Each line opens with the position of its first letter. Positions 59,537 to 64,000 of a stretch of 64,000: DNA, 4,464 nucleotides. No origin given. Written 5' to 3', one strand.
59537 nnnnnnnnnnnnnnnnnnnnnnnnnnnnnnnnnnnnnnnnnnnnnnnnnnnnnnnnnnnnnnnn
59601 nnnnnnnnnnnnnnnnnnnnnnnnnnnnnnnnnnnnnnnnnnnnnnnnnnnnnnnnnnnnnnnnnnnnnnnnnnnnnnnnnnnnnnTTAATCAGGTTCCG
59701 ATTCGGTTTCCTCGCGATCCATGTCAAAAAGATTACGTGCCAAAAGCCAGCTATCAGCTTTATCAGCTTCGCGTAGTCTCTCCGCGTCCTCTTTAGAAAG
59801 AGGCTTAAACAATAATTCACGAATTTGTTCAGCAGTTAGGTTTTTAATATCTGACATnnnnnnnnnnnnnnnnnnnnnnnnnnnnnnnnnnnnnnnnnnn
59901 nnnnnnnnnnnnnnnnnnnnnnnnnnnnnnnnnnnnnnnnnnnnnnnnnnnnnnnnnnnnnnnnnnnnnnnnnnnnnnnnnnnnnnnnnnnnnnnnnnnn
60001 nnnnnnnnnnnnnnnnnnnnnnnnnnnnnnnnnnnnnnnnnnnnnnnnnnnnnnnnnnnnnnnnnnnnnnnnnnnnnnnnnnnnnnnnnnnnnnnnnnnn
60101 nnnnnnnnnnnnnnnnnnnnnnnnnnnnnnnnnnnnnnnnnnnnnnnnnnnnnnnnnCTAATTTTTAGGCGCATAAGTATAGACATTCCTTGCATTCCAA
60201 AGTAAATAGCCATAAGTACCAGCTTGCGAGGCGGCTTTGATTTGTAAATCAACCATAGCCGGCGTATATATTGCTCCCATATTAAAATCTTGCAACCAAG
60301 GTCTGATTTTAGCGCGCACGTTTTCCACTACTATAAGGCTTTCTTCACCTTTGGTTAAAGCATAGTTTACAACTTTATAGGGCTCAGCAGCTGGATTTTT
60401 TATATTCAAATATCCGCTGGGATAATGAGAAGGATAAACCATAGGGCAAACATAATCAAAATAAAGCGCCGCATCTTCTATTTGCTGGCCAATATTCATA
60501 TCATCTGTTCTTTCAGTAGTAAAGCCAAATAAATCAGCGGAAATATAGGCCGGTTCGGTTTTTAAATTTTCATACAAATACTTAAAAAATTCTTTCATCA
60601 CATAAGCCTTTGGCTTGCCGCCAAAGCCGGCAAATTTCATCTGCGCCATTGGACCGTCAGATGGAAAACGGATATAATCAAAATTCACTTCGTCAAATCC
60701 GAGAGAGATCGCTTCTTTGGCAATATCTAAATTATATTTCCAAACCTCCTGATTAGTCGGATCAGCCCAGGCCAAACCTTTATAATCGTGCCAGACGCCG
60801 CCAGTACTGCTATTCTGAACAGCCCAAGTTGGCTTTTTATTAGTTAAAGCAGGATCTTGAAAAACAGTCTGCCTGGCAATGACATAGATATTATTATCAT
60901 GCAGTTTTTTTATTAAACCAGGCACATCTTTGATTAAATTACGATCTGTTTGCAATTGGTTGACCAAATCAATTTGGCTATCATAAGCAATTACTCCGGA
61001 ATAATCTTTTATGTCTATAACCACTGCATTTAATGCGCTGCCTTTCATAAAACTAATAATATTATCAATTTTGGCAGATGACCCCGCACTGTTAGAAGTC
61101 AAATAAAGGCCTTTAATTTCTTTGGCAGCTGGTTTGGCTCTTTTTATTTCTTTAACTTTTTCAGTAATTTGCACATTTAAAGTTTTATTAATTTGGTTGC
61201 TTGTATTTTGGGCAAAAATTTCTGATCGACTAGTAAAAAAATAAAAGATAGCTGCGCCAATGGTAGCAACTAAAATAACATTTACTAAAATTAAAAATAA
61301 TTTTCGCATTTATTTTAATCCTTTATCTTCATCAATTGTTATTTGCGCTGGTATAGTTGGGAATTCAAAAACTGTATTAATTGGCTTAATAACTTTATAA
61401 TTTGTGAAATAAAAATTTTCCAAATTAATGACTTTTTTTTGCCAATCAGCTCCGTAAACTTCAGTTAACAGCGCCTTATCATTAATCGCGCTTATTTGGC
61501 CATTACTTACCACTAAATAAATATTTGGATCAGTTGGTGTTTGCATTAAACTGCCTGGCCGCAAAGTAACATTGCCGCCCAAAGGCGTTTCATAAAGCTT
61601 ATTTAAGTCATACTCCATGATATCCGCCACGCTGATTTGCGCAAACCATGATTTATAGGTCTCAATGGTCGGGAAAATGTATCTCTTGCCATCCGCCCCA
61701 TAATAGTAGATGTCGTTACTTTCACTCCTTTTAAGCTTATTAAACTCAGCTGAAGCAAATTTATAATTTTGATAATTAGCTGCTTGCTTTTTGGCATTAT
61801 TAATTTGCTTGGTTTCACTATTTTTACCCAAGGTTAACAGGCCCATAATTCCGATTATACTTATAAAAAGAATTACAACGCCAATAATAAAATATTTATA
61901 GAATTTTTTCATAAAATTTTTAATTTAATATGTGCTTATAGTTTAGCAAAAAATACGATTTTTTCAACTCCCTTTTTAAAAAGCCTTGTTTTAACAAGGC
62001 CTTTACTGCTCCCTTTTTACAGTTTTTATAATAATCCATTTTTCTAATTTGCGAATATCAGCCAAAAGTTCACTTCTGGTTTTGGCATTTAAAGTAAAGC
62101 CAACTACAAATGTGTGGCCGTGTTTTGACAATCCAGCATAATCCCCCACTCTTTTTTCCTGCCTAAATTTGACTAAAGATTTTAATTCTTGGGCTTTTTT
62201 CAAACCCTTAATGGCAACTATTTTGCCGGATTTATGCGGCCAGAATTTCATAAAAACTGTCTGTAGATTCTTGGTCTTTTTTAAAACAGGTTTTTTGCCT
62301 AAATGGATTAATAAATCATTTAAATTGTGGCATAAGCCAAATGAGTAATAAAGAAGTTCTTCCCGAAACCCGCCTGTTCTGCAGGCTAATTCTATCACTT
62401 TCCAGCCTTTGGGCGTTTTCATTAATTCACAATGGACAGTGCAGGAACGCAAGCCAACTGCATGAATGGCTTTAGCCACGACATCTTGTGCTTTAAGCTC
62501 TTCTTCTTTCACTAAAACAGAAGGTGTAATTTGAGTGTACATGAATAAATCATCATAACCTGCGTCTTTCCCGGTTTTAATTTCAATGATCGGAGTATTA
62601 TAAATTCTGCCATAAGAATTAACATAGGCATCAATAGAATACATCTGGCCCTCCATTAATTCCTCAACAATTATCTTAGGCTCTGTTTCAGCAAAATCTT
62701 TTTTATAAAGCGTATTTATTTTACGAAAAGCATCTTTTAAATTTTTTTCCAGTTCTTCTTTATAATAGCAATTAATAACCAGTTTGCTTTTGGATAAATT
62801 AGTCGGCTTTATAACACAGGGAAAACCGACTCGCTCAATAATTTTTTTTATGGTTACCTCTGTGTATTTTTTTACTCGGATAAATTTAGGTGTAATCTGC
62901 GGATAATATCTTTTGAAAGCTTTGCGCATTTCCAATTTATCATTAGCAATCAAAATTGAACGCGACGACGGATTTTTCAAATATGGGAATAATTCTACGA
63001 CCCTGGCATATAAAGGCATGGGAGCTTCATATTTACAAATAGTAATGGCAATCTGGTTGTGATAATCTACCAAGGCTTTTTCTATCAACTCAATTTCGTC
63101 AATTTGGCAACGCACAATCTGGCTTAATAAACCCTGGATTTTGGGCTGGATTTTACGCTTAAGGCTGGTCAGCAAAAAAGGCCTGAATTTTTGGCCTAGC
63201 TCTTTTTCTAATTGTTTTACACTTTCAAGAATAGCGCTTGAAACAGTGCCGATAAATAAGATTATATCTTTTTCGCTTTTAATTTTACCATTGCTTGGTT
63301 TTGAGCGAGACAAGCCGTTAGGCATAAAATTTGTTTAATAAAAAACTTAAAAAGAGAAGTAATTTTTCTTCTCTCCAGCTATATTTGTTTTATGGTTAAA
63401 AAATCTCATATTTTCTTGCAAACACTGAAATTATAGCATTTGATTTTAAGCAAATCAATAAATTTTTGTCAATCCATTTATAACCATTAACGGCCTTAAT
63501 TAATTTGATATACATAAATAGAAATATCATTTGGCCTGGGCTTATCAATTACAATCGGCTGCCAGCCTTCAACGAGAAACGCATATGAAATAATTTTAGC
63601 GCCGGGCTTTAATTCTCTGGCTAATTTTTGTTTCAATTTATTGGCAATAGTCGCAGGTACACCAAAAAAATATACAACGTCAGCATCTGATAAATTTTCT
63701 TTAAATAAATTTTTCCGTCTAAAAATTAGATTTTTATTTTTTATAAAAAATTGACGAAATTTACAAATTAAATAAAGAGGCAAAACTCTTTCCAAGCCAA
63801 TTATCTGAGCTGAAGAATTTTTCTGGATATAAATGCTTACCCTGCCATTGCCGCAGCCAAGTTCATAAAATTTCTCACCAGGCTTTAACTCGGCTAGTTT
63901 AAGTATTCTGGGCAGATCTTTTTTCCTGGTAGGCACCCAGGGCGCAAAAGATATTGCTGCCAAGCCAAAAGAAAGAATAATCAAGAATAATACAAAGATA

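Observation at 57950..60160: GC-richer islet after mutS: Cys-rich protein, ncRNA candidate and an operon of three paralogous small acidic-tailed proteins with anti-SD elements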

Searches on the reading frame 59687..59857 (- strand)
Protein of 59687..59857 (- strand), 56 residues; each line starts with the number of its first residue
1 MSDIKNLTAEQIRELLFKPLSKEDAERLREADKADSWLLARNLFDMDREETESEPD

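Call 5: search_protein_families(library=pfam, proteins=[window:59687-59857:-], max_evalue=1)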
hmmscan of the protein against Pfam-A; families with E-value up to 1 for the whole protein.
window:59687-59857:- (56 aa): 0 families

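Call 7: search_protein_families(library=ncbifam, proteins=[window:59687-59857:-], max_evalue=10)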
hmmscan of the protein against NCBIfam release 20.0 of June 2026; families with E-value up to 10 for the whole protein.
window:59687-59857:- (56 aa): 0 families

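Call 8: search_protein_families(library=phrogs, proteins=[window:59687-59857:-], max_evalue=10)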
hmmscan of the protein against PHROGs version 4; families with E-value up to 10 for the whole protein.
window:59687-59857:- (56 aa): 1 family
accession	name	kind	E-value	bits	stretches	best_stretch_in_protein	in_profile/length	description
phrog_22062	-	unknown function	1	10.1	1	6-30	5-25/37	-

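Call 9: search_protein_families(library=padloc, proteins=[window:59687-59857:-], max_evalue=10)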
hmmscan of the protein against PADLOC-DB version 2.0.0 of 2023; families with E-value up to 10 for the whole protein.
window:59687-59857:- (56 aa): 0 families

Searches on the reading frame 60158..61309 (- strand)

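Call 5: search_protein_families(library=pfam, proteins=[window:60158-61309:-], max_evalue=1)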
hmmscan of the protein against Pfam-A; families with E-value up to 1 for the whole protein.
window:60158-61309:- (383 aa): 4 families
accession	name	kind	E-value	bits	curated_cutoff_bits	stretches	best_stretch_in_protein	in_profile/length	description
PF13200.12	DUF4015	-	2.5e-102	342.6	27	1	67-377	1-313/313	Putative glycosyl hydrolase domain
PF14871.12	GHL6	-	2.5e-07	31.4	35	1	84-201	5-120/132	Hypothetical glycosyl hydrolase 6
PF25630.1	Phycodna_minor_capsid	-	0.05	14.3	27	1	6-58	5-59/96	Phycodnaviridae minor capsid protein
PF00335.26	Tetraspanin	-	0.14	12.2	32.1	1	2-49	76-121/225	Tetraspanin family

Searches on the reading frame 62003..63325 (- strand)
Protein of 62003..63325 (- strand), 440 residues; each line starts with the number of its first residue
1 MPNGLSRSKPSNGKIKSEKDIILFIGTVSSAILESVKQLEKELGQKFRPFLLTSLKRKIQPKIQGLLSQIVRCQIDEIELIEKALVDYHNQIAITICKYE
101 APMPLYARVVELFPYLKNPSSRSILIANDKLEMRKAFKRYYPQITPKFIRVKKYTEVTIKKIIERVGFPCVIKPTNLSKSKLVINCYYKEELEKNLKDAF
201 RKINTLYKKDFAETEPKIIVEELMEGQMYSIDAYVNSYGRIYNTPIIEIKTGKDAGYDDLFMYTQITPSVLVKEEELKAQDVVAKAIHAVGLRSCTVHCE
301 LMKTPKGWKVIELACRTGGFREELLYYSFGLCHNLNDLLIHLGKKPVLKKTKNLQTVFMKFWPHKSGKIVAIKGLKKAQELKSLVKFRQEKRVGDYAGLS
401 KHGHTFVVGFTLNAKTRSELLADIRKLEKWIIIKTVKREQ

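Call 100: search_protein_families(library=pfam, proteins=[window:62003-63325:-], max_evalue=0.001)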
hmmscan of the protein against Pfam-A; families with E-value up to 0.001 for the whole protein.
window:62003-63325:- (440 aa): 3 families
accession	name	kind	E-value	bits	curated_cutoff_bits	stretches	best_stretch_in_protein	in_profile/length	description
PF13535.11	ATP-grasp_4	-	1e-20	74.4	27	1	167-319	2-155/160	ATP-grasp domain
PF01071.24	GARS_A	-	9.5e-08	32.5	27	1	147-318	19-190/194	Phosphoribosylglycinamide synthetase, ATP-grasp (A) domain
PF07478.18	Dala_Dala_lig_C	-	4.1e-05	23.6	24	1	155-295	24-154/204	D-ala D-ala ligase C-terminus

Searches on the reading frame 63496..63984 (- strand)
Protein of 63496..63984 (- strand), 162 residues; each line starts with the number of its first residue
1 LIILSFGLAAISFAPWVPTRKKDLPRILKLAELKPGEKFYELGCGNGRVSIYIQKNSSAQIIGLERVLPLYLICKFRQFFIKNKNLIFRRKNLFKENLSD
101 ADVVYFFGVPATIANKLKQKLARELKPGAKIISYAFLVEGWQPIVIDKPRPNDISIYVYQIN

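Call 100: search_protein_families(library=pfam, proteins=[window:63496-63984:-], max_evalue=0.001)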
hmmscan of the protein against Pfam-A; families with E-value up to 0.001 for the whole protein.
window:63496-63984:- (162 aa): 2 families
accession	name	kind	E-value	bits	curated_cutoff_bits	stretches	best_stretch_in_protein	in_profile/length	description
PF13847.12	Methyltransf_31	-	1.6e-05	25.1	27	1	34-133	2-109/145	Methyltransferase domain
PF08123.19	DOT1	-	0.00095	19.2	23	0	25-137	32-160/205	Histone methylation protein DOT1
